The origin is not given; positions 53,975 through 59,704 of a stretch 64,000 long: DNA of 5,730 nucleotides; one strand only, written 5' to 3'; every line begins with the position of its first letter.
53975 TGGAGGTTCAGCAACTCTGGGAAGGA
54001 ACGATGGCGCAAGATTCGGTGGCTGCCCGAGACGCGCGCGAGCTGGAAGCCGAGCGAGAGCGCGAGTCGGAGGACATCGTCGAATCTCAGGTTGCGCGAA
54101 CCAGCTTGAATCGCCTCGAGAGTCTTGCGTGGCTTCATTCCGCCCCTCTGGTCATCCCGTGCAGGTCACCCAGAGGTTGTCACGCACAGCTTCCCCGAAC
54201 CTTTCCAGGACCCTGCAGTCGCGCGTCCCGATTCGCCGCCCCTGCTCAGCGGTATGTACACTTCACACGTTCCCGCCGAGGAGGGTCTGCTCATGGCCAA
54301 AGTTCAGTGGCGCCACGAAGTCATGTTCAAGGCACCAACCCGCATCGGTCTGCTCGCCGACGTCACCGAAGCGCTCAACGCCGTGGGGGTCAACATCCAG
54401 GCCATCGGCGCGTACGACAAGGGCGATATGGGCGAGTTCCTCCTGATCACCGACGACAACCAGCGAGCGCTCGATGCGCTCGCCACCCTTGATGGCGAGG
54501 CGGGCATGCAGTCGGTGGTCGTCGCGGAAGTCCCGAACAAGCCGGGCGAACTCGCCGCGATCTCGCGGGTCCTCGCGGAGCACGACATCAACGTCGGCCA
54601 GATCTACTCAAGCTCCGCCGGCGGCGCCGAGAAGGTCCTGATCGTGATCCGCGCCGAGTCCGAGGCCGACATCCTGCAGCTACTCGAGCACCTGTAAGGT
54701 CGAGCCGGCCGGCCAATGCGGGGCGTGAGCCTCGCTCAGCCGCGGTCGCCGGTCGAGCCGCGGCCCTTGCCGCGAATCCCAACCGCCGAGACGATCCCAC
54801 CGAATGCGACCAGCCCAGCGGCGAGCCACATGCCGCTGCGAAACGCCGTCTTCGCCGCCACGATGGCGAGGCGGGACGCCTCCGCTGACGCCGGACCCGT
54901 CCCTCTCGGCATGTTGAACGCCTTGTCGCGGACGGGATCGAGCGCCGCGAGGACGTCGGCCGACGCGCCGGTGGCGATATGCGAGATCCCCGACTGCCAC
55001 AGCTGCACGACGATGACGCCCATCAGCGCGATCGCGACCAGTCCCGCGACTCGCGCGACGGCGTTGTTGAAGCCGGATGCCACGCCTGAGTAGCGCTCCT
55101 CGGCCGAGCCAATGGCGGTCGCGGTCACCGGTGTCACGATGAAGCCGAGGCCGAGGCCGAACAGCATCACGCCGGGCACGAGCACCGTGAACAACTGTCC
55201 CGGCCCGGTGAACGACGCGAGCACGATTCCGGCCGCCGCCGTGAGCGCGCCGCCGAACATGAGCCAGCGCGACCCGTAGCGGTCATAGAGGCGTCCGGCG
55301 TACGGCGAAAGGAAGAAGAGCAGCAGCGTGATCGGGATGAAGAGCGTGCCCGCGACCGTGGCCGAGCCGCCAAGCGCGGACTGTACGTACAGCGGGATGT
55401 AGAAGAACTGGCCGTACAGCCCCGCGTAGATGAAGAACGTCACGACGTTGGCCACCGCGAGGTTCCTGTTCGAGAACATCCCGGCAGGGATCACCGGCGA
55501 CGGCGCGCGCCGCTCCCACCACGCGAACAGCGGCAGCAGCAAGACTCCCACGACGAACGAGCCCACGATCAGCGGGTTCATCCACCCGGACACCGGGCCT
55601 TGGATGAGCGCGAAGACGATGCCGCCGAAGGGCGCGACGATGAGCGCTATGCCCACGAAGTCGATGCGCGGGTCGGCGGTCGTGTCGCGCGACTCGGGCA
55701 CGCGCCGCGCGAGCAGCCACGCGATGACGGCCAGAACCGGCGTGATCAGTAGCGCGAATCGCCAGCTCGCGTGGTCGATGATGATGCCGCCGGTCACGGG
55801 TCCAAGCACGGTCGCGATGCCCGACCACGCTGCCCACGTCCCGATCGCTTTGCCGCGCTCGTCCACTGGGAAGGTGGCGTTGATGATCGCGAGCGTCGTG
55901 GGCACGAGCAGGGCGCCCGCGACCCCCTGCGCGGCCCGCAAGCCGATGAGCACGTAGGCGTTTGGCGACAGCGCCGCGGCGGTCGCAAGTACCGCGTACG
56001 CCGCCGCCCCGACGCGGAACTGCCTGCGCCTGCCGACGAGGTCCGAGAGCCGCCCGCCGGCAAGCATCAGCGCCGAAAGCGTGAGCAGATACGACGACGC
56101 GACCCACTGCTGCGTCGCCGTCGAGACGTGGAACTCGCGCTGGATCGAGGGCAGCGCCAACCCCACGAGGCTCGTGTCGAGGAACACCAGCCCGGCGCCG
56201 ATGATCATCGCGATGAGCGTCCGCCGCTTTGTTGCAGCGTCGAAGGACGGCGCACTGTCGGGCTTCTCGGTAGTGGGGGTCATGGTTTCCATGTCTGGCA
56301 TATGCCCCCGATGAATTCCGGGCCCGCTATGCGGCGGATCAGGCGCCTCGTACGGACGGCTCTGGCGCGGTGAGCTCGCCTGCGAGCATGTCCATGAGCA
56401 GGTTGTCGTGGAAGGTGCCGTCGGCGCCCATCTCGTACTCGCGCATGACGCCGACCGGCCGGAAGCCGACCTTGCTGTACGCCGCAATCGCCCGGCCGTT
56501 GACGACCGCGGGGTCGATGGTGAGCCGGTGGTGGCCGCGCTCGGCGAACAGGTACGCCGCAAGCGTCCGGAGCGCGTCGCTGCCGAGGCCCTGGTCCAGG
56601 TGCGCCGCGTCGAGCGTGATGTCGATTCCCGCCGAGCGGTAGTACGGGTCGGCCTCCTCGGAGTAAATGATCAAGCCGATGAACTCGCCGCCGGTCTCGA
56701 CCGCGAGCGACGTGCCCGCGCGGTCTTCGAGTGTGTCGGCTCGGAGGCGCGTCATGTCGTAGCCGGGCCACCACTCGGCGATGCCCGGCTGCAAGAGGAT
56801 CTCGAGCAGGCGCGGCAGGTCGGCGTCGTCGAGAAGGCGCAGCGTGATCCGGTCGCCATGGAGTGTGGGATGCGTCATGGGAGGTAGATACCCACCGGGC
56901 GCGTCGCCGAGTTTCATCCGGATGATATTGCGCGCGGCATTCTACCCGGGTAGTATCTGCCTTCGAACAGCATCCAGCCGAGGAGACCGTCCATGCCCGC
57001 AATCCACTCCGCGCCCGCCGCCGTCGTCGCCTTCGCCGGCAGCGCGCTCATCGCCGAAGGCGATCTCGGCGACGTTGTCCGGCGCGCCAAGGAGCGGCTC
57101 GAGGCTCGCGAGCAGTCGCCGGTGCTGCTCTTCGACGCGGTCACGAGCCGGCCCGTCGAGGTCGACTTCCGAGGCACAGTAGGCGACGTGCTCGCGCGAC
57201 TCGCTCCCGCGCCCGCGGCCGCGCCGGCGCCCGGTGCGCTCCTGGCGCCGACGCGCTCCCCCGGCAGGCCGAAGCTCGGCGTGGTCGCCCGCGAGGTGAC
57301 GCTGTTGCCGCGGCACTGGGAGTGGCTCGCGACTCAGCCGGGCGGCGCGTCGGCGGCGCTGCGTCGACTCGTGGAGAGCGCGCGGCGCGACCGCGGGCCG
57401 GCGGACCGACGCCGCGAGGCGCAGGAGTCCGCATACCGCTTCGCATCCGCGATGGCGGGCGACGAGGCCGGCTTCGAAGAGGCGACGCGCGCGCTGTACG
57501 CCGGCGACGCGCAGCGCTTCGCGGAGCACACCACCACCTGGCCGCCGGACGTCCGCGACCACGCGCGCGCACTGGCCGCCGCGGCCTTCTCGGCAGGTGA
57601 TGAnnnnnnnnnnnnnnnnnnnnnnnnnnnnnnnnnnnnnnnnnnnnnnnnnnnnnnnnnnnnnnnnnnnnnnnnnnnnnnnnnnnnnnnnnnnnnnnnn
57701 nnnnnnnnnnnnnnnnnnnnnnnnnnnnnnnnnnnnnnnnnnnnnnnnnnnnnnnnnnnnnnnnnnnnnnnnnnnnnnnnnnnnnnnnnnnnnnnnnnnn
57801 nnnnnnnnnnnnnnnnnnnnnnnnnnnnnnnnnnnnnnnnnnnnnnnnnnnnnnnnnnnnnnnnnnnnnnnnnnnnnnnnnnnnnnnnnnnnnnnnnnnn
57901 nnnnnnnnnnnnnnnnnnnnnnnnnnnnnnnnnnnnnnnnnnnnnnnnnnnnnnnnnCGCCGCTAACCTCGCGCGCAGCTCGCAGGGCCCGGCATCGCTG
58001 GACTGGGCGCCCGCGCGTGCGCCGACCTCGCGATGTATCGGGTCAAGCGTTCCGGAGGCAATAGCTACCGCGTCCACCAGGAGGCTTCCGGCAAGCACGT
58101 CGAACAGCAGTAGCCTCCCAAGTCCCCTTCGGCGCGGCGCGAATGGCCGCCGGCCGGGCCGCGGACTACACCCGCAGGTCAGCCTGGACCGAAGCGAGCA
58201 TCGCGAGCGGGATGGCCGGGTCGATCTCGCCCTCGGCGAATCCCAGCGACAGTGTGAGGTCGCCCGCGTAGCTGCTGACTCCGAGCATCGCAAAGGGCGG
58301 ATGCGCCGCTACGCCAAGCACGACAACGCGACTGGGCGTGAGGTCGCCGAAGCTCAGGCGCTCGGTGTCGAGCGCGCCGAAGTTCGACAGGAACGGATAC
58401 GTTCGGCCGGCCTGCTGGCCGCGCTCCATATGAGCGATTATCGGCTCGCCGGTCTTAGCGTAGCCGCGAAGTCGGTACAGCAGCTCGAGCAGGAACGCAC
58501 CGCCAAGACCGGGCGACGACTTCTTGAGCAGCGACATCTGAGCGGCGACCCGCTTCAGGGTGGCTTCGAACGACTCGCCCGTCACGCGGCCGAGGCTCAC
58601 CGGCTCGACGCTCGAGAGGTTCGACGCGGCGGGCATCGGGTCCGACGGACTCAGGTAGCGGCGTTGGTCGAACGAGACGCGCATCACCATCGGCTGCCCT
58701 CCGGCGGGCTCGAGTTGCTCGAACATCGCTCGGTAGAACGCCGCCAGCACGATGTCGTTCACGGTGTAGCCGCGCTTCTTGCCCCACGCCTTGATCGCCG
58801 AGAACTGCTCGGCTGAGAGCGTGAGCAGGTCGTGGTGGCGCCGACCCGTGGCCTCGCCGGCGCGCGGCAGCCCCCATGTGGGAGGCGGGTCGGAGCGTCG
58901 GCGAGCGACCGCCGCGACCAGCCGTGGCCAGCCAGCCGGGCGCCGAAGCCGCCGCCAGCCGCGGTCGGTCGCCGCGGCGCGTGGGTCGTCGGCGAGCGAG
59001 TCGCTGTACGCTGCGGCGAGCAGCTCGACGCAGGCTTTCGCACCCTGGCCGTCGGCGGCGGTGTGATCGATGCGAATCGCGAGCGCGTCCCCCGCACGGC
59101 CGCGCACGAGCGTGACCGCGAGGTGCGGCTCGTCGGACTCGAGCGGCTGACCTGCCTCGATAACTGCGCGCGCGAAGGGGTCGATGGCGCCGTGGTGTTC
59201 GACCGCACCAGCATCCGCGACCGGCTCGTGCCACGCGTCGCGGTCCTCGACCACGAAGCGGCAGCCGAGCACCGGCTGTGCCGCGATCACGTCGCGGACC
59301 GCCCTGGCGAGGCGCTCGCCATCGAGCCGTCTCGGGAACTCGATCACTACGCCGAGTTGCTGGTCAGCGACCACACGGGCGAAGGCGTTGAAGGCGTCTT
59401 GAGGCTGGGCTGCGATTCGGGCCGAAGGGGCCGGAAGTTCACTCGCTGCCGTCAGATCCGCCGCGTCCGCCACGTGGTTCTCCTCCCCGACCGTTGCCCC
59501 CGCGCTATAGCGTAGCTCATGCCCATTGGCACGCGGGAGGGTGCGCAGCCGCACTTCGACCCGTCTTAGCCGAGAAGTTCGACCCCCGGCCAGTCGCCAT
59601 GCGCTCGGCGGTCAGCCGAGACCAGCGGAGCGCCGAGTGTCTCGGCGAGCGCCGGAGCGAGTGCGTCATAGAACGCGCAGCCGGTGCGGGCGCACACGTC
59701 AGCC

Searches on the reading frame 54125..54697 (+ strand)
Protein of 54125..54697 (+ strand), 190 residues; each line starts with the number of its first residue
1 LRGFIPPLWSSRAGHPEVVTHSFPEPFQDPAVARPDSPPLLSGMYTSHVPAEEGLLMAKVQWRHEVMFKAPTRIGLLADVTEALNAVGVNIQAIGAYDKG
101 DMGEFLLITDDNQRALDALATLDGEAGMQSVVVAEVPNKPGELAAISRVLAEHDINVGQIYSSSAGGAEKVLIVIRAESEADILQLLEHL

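Call 17: search_protein_families(library=ncbifam, max_evalue=0.00001, proteins=[window:54125-54697:+])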
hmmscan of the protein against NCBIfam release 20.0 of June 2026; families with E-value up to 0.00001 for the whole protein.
window:54125-54697:+ (190 aa): 1 family
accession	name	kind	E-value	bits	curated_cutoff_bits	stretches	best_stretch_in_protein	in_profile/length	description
NF006352.0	PRK08577.1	equivalog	3.5e-06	27.1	140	0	104-174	32-104/136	hypothetical protein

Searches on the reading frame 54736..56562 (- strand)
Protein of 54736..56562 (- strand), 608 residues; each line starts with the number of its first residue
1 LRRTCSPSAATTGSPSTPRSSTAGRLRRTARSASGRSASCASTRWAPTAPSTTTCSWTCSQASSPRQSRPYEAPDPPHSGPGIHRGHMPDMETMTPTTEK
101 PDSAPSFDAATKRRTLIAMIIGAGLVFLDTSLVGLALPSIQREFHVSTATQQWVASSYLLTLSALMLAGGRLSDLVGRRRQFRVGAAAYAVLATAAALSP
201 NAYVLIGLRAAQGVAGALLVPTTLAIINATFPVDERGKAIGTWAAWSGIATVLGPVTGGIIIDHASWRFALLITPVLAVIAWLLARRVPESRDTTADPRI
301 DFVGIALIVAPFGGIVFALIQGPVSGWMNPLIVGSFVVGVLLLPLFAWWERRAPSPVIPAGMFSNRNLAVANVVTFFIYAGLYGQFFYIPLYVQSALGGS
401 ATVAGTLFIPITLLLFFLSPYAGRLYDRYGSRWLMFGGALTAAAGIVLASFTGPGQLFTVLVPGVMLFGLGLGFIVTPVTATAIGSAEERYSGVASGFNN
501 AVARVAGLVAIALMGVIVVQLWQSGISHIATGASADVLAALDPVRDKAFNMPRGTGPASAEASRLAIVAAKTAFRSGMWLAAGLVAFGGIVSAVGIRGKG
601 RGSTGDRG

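Call 17: search_protein_families(library=ncbifam, max_evalue=0.00001, proteins=[window:54736-56562:-])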
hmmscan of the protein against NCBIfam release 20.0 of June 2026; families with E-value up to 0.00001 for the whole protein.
window:54736-56562:- (608 aa): 49 families (the best 25 are shown)
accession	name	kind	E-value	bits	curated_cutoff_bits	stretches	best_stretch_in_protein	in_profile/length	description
TIGR00711.1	efflux_EmrB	subfamily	4.4e-64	217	230.2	1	115-535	3-425/485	DHA2 family efflux MFS transporter permease subunit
NF000025.1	MFS_efflux_tcmA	exception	6.2e-48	163.8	999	1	114-522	26-435/538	tetracenomycin C efflux MFS transporter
NF033896.2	MFS_LfrA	equivalog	3.1e-45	154.7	825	1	104-586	8-488/504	efflux MFS transporter LfrA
NF000031.1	MFS_efflux_LmrA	exception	4.4e-45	154.3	850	1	113-517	30-436/484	lincomycin efflux MFS transporter Lmr(A)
NF012180.1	tet_MFS_43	exception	2e-38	132.7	999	1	116-524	23-433/484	tetracycline efflux MFS transporter Tet(43)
NF000060.1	MFS_efflux_LmrB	exception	3e-36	125.3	800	1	123-520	25-425/479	lincomycin efflux MFS transporter Lmr(B)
NF000391.1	EmrB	exception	1.8e-31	109.4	925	1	117-525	14-421/501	multidrug efflux MFS transporter permease subunit EmrB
NF012169.0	qepA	equivalog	2.8e-31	108.7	1075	1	109-586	14-492/511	fluoroquinolone efflux MFS transporter QepA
NF011571.1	PRK14995.1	subfamily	5.7e-29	101.2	701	1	126-555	18-447/493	SmvA family efflux MFS transporter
NF000218.1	FexA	exception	1.3e-26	93.2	900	1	128-508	35-420/475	chloramphenicol/florfenicol efflux MFS transporter FexA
NF000009.1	tet_MFS_Tcr3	exception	5.8e-25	87.8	1000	1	116-590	33-499/512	tetracycline efflux MFS transporter Tcr3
NF040895.2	MFS_effux_SdrM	equivalog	6.6e-25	88.1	550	1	115-477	7-363/441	multidrug efflux MFS transporter SdrM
NF000089.1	qac_MFS_AB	exception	1.2e-24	87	900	1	112-524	16-431/514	QacA/B family quaternary ammonium compound efflux MFS transporter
NF000095.1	tet_MFS_OtrB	exception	2.3e-24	85.8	999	1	109-518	18-437/563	oxytetracycline resistance efflux MFS transporter OtrB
TIGR00710.1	efflux_Bcr_CflA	subfamily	7.2e-22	78.3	200.9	1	126-293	17-185/385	Bcr/CflA family efflux MFS transporter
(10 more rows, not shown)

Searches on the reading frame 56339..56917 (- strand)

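Call 17: search_protein_families(library=ncbifam, max_evalue=0.00001, proteins=[window:56339-56917:-])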
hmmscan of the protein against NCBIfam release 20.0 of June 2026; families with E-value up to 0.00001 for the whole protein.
window:56339-56917:- (192 aa): 11 families
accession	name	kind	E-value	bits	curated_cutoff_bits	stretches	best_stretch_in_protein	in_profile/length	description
NF000225.3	AAC_6p_Strep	exception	1.9e-48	164.3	250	1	19-183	2-156/156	aminoglycoside 6'-N-acetyltransferase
TIGR04431.1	N6_acetyl_AAC6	equivalog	8.6e-16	58.1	260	1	85-156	88-158/184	AacA4 family aminoglycoside N(6')-acetyltransferase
NF012165.0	AAC_6p_set_A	equivalog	5.8e-15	55.5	280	1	85-158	81-153/177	aminoglycoside 6'-N-acetyltransferase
NF033074.0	AAC_6p_Ib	exception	1.9e-14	53.7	400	1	85-157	88-159/184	AAC(6')-Ib family aminoglycoside 6'-N-acetyltransferase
NF000135.2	AAC_6p_IIc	exception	2.8e-12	46.8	415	1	85-152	88-154/193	aminoglycoside N-acetyltransferase AAC(6')-IIc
NF000048.1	AAC_6p_A40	exception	1.7e-10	40.7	400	1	85-158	88-160/184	aminoglycoside 6'-N-acetyltransferase AacA40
NF000118.3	AAC_6p_A31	exception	7.8e-10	39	385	0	85-152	76-142/172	aminoglycoside N-acetyltransferase AAC(6')-31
NF000431.1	AAC_6p_Ian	exception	2.6e-09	36.9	400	1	108-177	107-175/190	aminoglycoside N-acetyltransferase AAC(6')-Ian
NF033693.0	AAC_6p_Ie_fam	exception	3.3e-07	30.6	340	0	103-176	104-176/179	AAC(6')-Ie family aminoglycoside N-acetyltransferase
NF000507.1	AAC_6p_Ie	exception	2.2e-06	27.8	450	0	105-177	106-177/201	aminoglycoside N-acetyltransferase AAC(6')-Ie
NF033151.0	AAC_6p_A10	exception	6e-06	26.3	400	0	106-176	106-175/178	AAC(6')-I family aminoglycoside 6'-N-acetyltransferase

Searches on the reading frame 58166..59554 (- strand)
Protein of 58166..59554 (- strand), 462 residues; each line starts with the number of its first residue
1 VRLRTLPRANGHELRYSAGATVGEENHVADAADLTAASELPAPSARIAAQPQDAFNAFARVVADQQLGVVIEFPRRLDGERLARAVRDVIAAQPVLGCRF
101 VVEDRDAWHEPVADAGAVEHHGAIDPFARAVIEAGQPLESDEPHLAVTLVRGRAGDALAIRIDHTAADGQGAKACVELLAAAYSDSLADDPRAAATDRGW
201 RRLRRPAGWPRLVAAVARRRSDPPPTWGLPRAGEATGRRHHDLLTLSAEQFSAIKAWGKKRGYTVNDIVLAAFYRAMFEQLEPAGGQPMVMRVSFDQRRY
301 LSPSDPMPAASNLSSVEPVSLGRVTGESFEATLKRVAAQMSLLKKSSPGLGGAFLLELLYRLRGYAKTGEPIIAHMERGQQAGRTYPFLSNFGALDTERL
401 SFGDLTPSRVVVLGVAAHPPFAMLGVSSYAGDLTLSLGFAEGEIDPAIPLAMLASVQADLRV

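Call 17: search_protein_families(library=ncbifam, max_evalue=0.00001, proteins=[window:58166-59554:-])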
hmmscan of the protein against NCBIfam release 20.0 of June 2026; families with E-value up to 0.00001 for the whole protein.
window:58166-59554:- (462 aa): 1 family
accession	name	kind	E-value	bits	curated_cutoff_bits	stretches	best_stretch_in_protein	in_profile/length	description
NF006787.0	PRK09294.1-1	subfamily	2.2e-08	33.4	396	1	62-303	19-267/420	acyltransferase PapA5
